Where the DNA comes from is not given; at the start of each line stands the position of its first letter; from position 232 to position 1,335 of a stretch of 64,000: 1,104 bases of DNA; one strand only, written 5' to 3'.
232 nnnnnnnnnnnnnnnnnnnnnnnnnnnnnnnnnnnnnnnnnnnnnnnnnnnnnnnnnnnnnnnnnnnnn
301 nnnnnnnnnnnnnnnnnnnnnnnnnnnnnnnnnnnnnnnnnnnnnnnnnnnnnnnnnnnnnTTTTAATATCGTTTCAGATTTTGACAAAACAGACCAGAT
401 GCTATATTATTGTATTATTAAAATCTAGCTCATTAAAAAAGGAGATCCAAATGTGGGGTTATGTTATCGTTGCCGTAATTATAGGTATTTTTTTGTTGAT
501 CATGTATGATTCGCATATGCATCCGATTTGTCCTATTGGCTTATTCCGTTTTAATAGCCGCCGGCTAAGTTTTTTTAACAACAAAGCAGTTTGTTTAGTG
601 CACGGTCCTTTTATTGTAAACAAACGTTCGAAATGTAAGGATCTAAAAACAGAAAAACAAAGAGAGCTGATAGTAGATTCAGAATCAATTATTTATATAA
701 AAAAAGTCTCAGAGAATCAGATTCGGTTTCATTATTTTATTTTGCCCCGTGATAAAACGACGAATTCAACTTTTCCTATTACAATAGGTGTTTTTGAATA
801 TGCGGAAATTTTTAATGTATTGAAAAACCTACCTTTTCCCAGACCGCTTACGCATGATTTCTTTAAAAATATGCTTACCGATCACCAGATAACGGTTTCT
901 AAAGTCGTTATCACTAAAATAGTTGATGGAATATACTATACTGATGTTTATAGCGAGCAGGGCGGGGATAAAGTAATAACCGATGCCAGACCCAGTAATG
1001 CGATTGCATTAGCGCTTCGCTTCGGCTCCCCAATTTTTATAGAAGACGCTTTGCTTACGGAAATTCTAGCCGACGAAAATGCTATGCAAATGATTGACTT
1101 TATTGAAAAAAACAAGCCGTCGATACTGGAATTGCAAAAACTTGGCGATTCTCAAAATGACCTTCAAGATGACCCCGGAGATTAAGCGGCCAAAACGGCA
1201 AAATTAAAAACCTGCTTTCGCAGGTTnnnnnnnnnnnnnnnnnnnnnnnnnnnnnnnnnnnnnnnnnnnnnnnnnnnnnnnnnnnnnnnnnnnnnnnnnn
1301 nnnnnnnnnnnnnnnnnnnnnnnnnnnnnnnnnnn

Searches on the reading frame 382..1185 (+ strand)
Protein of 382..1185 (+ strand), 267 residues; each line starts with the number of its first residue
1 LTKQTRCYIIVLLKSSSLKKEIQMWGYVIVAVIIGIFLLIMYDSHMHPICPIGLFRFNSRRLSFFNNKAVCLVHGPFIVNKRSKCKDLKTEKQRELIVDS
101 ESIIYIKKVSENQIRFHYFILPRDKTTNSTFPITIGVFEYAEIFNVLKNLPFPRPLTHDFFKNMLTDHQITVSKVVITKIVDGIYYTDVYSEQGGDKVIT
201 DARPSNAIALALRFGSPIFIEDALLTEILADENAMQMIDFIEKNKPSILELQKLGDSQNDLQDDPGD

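Call 85: search_protein_families(library=pfam, proteins=[window:382-1185:+], max_evalue=0.001)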
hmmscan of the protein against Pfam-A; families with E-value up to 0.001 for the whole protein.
window:382-1185:+ (267 aa): 1 family
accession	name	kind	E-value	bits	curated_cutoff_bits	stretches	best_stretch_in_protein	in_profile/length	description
PF02577.19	BFN_dom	-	2.4e-28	98.6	27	1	123-228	4-107/112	Bifunctional nuclease domain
